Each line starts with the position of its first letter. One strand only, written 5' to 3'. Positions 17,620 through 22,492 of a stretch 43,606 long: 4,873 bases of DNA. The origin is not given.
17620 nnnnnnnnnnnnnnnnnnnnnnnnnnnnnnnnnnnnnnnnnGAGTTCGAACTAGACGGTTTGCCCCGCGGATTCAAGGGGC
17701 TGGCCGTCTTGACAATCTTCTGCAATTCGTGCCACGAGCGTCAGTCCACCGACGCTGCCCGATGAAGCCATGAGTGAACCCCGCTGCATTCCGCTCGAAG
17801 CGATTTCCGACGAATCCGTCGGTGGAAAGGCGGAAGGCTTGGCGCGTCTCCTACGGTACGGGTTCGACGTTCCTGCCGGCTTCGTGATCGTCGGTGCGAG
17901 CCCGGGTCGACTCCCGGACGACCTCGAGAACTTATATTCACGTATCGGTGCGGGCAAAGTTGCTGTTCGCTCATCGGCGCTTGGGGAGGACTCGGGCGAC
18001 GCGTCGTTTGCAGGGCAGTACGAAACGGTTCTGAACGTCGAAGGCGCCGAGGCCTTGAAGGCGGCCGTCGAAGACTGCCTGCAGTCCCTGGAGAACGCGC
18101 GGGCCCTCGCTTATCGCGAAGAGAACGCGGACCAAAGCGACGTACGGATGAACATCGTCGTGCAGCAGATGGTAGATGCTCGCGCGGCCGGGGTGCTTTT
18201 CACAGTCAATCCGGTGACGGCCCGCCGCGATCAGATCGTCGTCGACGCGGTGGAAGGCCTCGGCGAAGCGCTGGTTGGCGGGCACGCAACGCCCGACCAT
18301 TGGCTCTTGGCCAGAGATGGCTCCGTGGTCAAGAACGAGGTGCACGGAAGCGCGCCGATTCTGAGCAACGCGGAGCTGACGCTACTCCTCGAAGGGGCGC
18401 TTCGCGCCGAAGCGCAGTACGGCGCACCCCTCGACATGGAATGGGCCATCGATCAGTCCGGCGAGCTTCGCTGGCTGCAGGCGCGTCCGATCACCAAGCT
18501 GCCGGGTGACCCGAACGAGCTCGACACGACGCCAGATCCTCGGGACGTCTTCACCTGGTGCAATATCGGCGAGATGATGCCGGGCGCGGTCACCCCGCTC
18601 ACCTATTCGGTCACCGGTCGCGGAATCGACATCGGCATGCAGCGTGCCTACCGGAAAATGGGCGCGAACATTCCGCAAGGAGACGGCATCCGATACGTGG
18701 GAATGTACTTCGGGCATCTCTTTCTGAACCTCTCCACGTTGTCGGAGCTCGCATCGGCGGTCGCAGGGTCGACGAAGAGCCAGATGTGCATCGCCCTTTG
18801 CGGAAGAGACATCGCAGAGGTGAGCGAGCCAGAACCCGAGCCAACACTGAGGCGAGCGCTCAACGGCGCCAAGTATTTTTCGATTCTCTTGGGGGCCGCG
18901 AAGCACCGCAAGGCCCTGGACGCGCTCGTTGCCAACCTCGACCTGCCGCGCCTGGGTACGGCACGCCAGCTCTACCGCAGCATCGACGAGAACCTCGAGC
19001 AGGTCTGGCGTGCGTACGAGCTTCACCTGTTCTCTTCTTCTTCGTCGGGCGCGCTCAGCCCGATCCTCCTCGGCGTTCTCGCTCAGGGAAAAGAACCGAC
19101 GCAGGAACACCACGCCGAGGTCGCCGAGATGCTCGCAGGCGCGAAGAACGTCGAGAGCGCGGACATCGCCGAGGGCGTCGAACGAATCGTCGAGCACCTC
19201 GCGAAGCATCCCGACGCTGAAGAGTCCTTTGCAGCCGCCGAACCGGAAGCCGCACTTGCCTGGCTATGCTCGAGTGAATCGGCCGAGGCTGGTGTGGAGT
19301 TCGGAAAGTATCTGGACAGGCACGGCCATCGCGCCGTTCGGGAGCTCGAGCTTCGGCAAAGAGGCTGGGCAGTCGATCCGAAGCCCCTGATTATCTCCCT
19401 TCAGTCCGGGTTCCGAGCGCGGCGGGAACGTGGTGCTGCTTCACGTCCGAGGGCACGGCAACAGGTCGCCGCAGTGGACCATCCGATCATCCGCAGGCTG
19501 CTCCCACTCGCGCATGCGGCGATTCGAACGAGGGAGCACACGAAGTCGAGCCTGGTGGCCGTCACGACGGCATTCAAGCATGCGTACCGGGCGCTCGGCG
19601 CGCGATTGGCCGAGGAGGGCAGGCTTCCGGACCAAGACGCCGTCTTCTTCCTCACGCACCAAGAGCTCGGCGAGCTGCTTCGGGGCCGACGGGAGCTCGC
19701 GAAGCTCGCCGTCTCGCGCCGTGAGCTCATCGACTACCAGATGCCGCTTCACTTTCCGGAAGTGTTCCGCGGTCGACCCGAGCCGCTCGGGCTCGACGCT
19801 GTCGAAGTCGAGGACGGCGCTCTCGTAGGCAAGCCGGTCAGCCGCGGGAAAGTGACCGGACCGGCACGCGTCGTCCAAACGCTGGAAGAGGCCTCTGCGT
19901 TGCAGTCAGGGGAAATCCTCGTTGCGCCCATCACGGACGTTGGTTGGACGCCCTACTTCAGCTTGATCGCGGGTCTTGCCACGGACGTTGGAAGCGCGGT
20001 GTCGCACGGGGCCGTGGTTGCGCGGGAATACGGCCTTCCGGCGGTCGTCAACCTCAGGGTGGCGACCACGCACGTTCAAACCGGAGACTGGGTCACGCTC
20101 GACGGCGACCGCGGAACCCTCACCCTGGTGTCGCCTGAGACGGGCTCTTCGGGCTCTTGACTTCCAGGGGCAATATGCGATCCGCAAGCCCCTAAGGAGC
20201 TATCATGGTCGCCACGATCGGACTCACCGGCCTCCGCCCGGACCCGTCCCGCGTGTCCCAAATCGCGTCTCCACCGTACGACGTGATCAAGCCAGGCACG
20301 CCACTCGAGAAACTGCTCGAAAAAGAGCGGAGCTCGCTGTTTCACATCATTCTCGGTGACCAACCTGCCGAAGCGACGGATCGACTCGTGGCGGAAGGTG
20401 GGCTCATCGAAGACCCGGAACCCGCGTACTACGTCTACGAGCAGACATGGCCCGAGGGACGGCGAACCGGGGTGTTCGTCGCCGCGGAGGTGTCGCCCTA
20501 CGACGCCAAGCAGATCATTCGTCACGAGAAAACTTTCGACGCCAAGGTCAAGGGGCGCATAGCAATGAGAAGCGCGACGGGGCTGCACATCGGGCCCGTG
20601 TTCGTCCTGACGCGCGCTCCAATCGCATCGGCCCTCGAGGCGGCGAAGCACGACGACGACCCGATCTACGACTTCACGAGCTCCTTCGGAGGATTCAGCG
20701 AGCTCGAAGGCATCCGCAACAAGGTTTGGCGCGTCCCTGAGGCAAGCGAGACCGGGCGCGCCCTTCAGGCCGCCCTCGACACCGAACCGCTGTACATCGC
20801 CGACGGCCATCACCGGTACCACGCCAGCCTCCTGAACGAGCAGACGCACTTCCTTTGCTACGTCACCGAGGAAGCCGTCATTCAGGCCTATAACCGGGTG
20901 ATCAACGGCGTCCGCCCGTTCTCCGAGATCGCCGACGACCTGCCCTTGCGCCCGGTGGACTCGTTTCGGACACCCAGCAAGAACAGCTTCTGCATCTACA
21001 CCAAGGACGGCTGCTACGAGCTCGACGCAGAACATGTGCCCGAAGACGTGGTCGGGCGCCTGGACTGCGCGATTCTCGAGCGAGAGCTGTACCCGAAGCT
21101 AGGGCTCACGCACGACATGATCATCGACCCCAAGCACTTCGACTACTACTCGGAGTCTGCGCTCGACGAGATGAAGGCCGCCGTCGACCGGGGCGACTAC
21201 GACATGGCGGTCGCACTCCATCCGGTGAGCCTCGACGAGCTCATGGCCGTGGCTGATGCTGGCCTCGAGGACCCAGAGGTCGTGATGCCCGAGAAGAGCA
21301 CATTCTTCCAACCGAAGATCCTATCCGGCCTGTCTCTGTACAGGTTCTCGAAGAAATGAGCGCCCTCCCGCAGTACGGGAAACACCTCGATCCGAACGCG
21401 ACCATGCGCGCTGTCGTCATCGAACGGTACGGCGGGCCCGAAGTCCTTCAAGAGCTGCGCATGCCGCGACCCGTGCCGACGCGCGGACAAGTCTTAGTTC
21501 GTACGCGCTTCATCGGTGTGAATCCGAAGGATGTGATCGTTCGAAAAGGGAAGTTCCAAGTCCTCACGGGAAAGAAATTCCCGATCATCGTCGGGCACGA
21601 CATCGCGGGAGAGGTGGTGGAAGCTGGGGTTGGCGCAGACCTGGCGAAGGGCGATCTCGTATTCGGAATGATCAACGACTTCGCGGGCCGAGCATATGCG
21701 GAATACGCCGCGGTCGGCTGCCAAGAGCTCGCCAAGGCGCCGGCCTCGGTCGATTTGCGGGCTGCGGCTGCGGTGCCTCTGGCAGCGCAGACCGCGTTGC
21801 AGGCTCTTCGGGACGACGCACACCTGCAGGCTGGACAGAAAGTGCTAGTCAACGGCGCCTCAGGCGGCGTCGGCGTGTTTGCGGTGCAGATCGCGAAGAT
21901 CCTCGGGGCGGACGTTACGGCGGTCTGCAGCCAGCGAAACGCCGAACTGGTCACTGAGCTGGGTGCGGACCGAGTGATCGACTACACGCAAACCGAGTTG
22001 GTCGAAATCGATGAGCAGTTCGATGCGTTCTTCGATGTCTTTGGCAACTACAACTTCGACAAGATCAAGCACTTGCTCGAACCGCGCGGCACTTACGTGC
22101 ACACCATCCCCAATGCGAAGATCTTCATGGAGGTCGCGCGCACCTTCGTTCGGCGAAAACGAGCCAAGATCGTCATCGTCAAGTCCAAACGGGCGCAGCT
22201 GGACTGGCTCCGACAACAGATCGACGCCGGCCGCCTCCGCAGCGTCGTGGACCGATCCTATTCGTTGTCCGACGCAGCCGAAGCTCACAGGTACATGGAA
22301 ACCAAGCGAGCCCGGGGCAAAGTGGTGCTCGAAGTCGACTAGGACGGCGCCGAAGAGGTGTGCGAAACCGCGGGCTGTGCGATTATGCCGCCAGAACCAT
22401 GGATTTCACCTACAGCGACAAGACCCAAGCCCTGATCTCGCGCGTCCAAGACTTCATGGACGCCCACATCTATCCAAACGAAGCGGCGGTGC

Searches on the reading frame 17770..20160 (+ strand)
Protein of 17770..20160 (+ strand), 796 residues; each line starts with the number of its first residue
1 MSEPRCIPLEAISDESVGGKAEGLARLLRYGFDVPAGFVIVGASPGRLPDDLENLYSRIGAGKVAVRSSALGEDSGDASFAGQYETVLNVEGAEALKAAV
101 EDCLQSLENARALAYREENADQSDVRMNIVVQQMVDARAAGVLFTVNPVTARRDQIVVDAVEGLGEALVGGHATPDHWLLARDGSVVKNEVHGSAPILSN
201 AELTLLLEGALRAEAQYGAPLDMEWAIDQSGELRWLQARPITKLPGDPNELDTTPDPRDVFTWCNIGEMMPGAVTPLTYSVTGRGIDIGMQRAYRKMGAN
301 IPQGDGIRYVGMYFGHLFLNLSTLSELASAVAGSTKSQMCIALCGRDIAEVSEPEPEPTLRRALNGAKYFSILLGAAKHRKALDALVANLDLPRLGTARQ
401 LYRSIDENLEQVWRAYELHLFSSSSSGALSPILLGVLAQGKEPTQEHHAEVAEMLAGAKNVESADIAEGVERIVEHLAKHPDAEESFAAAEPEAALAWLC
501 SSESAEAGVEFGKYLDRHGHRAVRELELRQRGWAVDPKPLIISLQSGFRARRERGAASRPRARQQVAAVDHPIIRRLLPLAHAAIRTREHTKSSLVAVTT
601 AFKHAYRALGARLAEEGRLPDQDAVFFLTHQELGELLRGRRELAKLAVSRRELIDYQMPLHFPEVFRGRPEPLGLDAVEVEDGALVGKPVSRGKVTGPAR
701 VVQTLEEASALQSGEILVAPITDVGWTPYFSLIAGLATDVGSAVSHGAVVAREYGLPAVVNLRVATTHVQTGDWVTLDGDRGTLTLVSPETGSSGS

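Call 48: search_protein_families(library=pfam, proteins=[window:17770-20160:+], max_evalue=0.00001)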
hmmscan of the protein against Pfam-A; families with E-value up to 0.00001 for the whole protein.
window:17770-20160:+ (796 aa): 2 families
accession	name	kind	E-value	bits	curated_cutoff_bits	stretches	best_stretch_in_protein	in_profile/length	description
PF01326.24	PPDK_N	-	4.5e-57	194.2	27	1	46-245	79-313/328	Pyruvate phosphate dikinase, AMP/ATP-binding domain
PF00391.29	PEP-utilizers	-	6.9e-22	77.3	23.1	1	712-782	2-72/72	PEP-utilising enzyme, mobile domain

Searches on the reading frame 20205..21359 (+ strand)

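Call 48: search_protein_families(library=pfam, proteins=[window:20205-21359:+], max_evalue=0.00001)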
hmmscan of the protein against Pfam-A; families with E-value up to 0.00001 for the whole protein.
window:20205-21359:+ (384 aa): 1 family
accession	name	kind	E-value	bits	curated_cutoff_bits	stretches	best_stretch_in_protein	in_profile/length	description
PF06245.16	DUF1015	-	7.1e-46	157.1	25.8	1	8-288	5-324/325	Protein of unknown function (DUF1015)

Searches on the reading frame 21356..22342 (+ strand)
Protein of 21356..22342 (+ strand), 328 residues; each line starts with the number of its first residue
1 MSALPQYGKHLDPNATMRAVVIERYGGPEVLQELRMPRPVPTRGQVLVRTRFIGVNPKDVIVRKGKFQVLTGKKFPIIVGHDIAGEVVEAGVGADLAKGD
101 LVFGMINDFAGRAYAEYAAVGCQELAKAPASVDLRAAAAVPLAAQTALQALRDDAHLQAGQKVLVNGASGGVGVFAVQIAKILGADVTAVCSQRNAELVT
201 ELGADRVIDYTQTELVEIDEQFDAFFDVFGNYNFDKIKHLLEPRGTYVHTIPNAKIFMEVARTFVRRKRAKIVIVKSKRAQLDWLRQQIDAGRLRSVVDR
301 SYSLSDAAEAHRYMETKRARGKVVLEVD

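Call 48: search_protein_families(library=pfam, proteins=[window:21356-22342:+], max_evalue=0.00001)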
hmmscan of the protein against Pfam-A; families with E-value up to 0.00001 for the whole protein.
window:21356-22342:+ (328 aa): 3 families
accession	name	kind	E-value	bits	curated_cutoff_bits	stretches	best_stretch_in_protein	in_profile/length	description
PF13602.12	ADH_zinc_N_2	-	1e-28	101.4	27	1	202-325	1-134/134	Zinc-binding dehydrogenase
PF00107.32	ADH_zinc_N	-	7.4e-14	52.3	31.8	1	171-250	1-88/129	Zinc-binding dehydrogenase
PF08240.17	ADH_N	-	7.9e-14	52.2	23.5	1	43-127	2-101/104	Alcohol dehydrogenase GroES-like domain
